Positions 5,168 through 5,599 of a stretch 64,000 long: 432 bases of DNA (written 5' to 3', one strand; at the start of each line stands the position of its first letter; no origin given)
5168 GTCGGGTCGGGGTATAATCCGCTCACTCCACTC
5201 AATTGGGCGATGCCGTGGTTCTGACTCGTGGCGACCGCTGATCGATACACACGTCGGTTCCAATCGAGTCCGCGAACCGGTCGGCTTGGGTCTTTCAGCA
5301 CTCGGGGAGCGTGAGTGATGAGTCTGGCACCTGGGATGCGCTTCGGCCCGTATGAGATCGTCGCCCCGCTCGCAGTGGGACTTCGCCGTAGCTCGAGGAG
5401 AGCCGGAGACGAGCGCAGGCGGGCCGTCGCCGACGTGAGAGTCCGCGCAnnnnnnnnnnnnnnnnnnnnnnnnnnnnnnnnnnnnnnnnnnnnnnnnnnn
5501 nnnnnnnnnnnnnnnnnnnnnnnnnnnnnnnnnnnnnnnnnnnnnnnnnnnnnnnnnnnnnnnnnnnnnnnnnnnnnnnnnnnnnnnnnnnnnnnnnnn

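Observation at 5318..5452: Conserved 44/45-codon upstream ORFs that mimic the kinase N-terminus and overlap the kinase start by ATGA (locus 1)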

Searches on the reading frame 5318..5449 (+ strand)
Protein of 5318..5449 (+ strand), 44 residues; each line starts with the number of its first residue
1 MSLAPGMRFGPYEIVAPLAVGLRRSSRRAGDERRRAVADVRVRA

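Call 33: find_homologous_proteins(query=A1, max_evalue=10)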
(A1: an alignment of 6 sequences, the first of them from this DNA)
Query A1 (6 sequences) (44 aa, profile of the alignment): 836 proteins with E <= 10 among 912 candidates; the best 120 are listed.
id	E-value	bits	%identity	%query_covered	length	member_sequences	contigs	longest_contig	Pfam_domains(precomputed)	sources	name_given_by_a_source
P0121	2.7e-16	77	46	77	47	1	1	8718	-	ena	-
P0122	5.4e-15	73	62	48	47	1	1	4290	-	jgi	-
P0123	8.3e-15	72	53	77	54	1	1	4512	-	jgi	jgi:hypothetical protein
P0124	8.3e-15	72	49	86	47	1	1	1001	-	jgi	jgi:hypothetical protein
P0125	1.1e-14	72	67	48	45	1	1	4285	-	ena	-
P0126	2.0e-14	71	50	98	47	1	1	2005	-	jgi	jgi:hypothetical protein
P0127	6.1e-14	69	57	48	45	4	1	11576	-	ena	-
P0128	6.4e-14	69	43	93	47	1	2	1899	-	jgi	jgi:hypothetical protein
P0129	9.7e-14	69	38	89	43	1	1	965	-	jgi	-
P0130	1.2e-13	68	45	93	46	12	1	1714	-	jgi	jgi:hypothetical protein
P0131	1.3e-13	68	48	48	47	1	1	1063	-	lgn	-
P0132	2.1e-13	68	43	95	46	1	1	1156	-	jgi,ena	-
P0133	2.3e-13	67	47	93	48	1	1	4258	-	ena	-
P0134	2.5e-13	67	67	48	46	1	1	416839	-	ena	-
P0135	2.7e-13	67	50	45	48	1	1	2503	-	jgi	jgi:hypothetical protein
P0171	1.9e-11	61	48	100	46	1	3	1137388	-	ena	-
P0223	1.6e-8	52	50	36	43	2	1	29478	-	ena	-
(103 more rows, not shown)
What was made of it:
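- Checked: A profile of six such uORFs finds 836 called small proteins (call 33).
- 836 small ORFs were found in call 33.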

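Call 36: find_encoding_contigs(protein=P0134, flank=3500, max_places=3)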
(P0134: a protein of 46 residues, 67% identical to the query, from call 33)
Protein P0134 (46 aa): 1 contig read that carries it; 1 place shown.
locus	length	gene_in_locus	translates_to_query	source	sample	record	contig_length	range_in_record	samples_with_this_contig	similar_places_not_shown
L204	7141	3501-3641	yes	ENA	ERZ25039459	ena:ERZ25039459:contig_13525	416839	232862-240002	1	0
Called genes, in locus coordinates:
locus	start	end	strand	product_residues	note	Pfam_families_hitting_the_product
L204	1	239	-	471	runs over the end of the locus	-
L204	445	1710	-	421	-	PF27098:Rv0959_3rd, PF13519:VWA_2 (weak)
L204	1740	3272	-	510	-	-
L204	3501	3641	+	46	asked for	-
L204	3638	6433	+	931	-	PF00069:Pkinase, PF01636:APH (faint), PF03109:ABC1 (faint), PF07714:PK_Tyr_Ser-Thr, PF07676:PD40 (faint), PF26550:Tricorn_2nd (weak), PF26549:Tricorn_N (weak)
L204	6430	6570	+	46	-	-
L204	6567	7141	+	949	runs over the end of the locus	PF00069:Pkinase, PF01636:APH, PF03109:ABC1 (faint), PF07714:PK_Tyr_Ser-Thr, PF07676:PD40 (faint), PF26550:Tricorn_2nd (faint), PF26549:Tricorn_N (weak)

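Call 37: find_encoding_contigs(protein=P0171, flank=3500, max_places=3)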
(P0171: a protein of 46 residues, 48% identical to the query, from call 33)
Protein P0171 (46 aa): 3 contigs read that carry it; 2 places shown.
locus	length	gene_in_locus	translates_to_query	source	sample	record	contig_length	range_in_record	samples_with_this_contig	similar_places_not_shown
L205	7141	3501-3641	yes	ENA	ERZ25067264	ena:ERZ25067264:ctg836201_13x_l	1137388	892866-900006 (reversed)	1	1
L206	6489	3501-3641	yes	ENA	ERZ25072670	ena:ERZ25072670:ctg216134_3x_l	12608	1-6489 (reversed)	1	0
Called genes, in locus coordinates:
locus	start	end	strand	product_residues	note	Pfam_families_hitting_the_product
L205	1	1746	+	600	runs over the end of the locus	PF00069:Pkinase, PF01636:APH (faint), PF07714:PK_Tyr_Ser-Thr, PF03109:ABC1 (weak), PF26549:Tricorn_N (faint)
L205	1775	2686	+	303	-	PF00930:DPPIV_N (faint), PF26549:Tricorn_N, PF26550:Tricorn_2nd, PF07676:PD40, PF26549:Tricorn_N, PF07676:PD40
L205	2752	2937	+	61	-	-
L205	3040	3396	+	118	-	-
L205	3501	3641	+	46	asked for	-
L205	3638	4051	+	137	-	PF00069:Pkinase, PF07714:PK_Tyr_Ser-Thr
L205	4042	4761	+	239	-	PF01522:Polysacc_deac_1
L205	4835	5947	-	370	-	PF13776:DUF4172, PF02661:Fic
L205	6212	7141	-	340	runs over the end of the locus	PF04389:Peptidase_M28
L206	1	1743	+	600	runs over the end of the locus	PF00069:Pkinase, PF01636:APH (faint), PF07714:PK_Tyr_Ser-Thr, PF03109:ABC1 (weak), PF26549:Tricorn_N (faint)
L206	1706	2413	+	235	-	PF26550:Tricorn_2nd, PF00930:DPPIV_N (faint), PF26549:Tricorn_N, PF07676:PD40, PF26549:Tricorn_N, PF07676:PD40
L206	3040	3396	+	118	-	-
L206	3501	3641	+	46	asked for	-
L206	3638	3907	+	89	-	PF00069:Pkinase, PF07714:PK_Tyr_Ser-Thr (weak)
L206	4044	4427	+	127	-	PF01522:Polysacc_deac_1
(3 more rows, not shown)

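Call 38: find_encoding_contigs(protein=P0223, flank=3500, max_places=3)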
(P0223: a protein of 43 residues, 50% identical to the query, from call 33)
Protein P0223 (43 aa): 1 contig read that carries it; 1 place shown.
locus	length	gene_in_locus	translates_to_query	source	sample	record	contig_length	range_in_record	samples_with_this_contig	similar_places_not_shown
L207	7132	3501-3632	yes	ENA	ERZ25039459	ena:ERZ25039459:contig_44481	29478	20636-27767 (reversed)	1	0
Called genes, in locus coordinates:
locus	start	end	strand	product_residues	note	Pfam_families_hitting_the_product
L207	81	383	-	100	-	-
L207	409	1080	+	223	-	PF13635:DUF4143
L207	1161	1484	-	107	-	-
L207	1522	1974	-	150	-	PF13683:rve_3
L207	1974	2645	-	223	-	-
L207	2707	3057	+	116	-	PF00326:Peptidase_S9 (weak), PF20434:BD-FAE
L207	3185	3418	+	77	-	PF04255:DUF433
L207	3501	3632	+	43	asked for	-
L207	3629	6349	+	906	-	PF00069:Pkinase, PF01636:APH (faint), PF07714:PK_Tyr_Ser-Thr, PF03109:ABC1 (weak), PF07714:PK_Tyr_Ser-Thr, PF07676:PD40 (faint), PF26550:Tricorn_2nd (faint), PF26549:Tricorn_N, +1 more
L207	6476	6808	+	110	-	PF18741:MTES_1575 (weak), PF04480:DUF559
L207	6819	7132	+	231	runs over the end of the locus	-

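Call 63: search_protein_families(library=pfam, proteins=[window:5318-5449:+], max_evalue=0.01)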
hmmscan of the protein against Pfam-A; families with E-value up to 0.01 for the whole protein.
window:5318-5449:+ (44 aa): 0 families

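Call 64: search_protein_representatives(alignment_id=A2)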
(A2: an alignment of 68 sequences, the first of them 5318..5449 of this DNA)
Query: 68 sequences, 47 profile positions. Proteins with E-value up to 0.001 (for the whole library): 14361; up to 1e-10: 118; up to 1e-30: 1. The best 150 are listed.
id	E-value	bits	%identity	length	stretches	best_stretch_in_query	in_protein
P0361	1.1e-50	184.9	-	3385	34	9-30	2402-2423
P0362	2.1e-26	107.1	-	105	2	1-46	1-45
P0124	3.7e-19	83.9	-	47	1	1-46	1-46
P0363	3.8e-19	83.9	-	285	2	1-45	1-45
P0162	5.1e-19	83.5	-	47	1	1-47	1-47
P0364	1.7e-18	81.8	-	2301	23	3-29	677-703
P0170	1.1e-17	79.3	-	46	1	1-46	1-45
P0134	1.2e-17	79.1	-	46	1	1-46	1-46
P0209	1.9e-17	78.4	-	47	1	1-46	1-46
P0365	2.1e-17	78.3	-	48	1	1-44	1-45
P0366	4.8e-17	77.2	-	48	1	1-45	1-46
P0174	8.1e-17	76.4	-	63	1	1-46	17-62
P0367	8.5e-17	76.4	-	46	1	1-45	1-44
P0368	1.5e-16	75.6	-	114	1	1-46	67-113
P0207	3.1e-16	74.6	-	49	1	3-45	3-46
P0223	2.4e-11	58.9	-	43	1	5-46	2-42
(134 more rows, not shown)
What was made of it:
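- Checked: A 68-sequence profile finds 118 cluster representatives at E<=1e-10 in an exhaustive search (call 64).
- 118 representatives reach E<=1e-10 in call 64.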
